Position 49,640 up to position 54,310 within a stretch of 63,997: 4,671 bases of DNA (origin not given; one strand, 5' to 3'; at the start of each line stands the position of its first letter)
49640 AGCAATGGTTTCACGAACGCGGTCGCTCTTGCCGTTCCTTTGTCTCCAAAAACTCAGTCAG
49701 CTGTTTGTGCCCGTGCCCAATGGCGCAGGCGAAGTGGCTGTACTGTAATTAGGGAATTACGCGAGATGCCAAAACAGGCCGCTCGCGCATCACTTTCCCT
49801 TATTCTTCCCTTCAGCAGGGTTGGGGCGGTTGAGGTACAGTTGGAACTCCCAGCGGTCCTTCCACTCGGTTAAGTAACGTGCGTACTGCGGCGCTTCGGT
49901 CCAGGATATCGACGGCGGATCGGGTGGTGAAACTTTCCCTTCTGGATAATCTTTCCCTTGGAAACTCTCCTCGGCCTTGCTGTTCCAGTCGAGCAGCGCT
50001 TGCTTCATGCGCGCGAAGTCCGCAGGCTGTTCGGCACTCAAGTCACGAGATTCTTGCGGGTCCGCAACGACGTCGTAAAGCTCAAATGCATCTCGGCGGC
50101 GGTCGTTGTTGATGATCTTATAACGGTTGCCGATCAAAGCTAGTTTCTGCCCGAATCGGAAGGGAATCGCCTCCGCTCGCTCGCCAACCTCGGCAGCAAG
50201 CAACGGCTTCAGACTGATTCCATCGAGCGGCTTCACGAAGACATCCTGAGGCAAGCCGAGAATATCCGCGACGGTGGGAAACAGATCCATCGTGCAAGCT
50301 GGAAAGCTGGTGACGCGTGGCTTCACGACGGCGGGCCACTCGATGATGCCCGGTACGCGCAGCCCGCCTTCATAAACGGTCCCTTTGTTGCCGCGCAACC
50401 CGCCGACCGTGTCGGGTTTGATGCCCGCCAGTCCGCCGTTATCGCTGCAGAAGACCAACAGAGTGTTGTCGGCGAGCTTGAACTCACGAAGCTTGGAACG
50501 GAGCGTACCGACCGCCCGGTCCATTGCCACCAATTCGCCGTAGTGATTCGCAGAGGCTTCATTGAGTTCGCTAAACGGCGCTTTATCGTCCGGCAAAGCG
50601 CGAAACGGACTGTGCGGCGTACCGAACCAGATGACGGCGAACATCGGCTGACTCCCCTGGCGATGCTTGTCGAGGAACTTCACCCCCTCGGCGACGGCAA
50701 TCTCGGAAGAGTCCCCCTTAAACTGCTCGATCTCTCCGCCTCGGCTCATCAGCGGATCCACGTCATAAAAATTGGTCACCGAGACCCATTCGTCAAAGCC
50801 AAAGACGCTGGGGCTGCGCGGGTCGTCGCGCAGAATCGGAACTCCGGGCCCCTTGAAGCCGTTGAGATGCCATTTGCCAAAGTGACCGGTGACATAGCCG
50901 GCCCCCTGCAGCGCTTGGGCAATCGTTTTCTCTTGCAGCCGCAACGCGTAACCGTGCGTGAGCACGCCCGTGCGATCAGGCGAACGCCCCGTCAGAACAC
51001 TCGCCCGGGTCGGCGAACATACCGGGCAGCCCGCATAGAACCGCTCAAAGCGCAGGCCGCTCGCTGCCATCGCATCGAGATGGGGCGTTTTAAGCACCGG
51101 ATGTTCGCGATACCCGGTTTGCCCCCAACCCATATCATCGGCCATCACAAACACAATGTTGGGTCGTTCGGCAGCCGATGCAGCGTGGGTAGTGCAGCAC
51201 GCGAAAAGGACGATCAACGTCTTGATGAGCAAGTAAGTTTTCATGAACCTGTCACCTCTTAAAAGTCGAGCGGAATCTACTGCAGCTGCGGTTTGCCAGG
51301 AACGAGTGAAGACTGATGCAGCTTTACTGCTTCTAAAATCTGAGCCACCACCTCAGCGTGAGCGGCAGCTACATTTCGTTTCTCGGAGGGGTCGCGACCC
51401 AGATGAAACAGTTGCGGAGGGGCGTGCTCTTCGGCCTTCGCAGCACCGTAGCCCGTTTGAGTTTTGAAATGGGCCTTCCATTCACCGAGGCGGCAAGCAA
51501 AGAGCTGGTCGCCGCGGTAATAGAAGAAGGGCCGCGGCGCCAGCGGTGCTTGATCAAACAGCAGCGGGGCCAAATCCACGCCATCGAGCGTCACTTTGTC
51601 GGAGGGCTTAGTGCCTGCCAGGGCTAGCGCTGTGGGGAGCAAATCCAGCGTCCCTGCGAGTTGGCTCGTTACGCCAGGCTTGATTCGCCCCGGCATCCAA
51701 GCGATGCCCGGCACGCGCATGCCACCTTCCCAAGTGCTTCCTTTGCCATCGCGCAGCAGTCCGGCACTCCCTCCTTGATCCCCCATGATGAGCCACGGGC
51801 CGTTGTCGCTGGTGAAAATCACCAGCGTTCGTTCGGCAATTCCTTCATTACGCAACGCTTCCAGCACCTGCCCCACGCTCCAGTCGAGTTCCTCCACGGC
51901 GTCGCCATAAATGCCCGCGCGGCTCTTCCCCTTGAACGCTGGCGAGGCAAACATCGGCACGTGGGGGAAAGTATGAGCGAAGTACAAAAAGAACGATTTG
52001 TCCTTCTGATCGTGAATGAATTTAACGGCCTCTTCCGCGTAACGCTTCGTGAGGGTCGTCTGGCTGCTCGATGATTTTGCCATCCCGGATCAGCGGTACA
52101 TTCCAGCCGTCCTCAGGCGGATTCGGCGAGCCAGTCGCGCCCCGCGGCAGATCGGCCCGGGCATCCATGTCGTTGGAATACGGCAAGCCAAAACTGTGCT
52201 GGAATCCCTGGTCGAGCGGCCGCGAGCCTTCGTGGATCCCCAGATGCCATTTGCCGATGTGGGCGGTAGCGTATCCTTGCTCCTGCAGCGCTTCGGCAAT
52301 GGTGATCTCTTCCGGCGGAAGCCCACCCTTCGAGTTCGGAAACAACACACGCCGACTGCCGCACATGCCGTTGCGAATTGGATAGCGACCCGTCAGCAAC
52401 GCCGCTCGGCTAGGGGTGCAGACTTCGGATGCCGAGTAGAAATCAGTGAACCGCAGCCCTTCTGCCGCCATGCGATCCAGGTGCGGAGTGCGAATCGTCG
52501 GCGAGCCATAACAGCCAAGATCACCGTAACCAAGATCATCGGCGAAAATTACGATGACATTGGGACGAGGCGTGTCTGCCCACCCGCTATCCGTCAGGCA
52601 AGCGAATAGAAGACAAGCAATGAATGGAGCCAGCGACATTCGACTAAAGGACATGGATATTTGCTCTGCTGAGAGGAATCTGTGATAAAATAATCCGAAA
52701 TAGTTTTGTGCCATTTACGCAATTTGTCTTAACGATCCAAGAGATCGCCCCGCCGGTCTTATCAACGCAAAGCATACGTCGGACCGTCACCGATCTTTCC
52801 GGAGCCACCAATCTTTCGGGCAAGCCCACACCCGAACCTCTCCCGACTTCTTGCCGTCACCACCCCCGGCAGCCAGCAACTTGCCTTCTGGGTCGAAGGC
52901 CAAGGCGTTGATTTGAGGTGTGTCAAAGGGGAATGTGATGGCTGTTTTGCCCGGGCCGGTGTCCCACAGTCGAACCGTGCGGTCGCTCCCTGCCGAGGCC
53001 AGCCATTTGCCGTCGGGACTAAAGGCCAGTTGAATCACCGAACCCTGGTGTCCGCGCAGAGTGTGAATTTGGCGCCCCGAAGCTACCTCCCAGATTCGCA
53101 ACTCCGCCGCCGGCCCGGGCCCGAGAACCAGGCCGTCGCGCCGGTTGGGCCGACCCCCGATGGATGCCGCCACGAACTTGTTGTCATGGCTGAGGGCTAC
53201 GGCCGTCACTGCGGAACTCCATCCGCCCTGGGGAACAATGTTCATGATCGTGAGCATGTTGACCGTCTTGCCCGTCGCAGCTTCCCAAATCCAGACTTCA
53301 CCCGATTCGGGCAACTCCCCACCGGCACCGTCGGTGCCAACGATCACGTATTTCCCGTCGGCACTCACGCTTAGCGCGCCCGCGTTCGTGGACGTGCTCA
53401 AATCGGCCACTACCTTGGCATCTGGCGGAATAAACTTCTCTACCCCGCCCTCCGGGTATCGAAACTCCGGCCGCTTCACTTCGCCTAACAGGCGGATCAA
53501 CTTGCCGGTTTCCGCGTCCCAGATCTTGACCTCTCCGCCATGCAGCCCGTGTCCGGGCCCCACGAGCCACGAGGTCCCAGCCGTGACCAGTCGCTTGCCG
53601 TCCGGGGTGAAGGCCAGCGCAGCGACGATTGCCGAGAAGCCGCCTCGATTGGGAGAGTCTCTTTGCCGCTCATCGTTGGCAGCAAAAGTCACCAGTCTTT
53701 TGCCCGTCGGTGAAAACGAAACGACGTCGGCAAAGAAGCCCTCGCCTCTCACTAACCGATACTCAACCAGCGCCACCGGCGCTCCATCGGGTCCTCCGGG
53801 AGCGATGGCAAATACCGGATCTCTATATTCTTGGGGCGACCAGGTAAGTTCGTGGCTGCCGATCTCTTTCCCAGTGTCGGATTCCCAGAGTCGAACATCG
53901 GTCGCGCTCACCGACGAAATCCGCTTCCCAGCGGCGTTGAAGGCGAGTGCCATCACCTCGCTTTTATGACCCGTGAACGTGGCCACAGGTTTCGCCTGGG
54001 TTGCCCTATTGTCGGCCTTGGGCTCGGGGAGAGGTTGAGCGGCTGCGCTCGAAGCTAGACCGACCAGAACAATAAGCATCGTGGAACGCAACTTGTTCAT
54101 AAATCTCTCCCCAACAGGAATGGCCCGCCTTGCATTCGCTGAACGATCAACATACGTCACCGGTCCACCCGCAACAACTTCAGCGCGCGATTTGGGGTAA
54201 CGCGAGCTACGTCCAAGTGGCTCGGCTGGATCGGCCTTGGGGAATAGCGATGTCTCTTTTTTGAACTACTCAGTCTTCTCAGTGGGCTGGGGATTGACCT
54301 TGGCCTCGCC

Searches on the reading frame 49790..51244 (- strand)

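Call 42: search_protein_families(library=pfam, proteins=[window:49790-51244:-], max_evalue=0.0001)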
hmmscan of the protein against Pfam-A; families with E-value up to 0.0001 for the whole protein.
window:49790-51244:- (484 aa): 3 families
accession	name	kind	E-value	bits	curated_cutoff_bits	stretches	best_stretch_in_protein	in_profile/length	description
PF00884.28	Sulfatase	-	8.2e-52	176.8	25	1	28-330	1-300/301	Sulfatase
PF16347.10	SGSH_C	-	8.1e-08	33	29.3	1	287-406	8-135/154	N-sulphoglucosamine sulphohydrolase, C-terminal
PF01663.27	Phosphodiest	-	1.9e-06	28.2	23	0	51-96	18-64/342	Type I phosphodiesterase / nucleotide pyrophosphatase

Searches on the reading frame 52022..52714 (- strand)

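Call 42: search_protein_families(library=pfam, proteins=[window:52022-52714:-], max_evalue=0.0001)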
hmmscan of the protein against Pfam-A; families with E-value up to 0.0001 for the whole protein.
window:52022-52714:- (230 aa): 1 family
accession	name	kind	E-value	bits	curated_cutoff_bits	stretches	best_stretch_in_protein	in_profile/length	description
PF00884.28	Sulfatase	-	1.9e-34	119.8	25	1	51-188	1-134/301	Sulfatase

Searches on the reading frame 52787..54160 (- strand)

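Call 42: search_protein_families(library=pfam, proteins=[window:52787-54160:-], max_evalue=0.0001)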
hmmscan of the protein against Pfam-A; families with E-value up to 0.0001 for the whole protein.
window:52787-54160:- (457 aa): 25 families
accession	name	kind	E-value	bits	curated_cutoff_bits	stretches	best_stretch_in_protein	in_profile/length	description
PF00400.38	WD40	-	4.1e-35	119.1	27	1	362-400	1-39/39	WD domain, G-beta repeat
PF25174.1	Beta-prop_THOC3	-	1.2e-28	100.3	305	1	249-436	80-235/272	THOC3 beta-propeller domain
PF25173.1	Beta-prop_WDR3_1st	-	1.6e-28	100.1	154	2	354-436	11-93/184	WDR3 first beta-propeller domain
PF24814.1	WD40_Prp19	-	6.3e-25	88.2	320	1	342-435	146-241/281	Prp19 WD40 domain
PF24807.1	WD40_CDC20-Fz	-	4e-19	69.4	200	1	258-446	52-208/292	CDC20/Fizzy WD40 domain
PF23414.1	Beta-prop_EML_2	-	4.2e-19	69.4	90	1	378-437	4-62/266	Echinoderm microtubule-associated protein second beta-propeller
PF24817.1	WD40_WDHD1_1st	-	4.2e-19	69.3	109.9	1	353-409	109-165/291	WDHD1 first WD40 domain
PF25175.1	Beta-prop_WDR5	-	2.9e-16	60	250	1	353-437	75-159/296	WDR5 beta-propeller domain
PF24805.1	EIF3I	-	1.4e-15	57.7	200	1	344-414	24-94/324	EIF3I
PF25168.1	Beta-prop_WDR36-Utp21_2nd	-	1e-14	55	84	1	354-431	222-298/335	WDR36/Utp21 second beta-propeller domain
PF25391.1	WD40_Gbeta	-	1.2e-14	54.5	150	1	355-435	167-247/340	G protein beta WD-40 repeat protein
PF12894.13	ANAPC4_WD40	-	1.6e-14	54.3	22.9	1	361-418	25-84/91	Anaphase-promoting complex subunit 4 WD40 domain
PF24780.1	WD40_MABP1-WDR62_1st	-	1.4e-13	51.3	496.3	0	351-400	61-112/328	MABP1/WDR62 first WD40 domain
PF25172.1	Beta-prop_WDR3_2nd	-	5e-12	46.1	140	1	354-400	241-287/293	WDR3 second beta-propeller domain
PF25047.1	Beta-prop_TEP1_2nd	-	4.7e-11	42.8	89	1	363-404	81-122/255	TEP-1 second beta-propeller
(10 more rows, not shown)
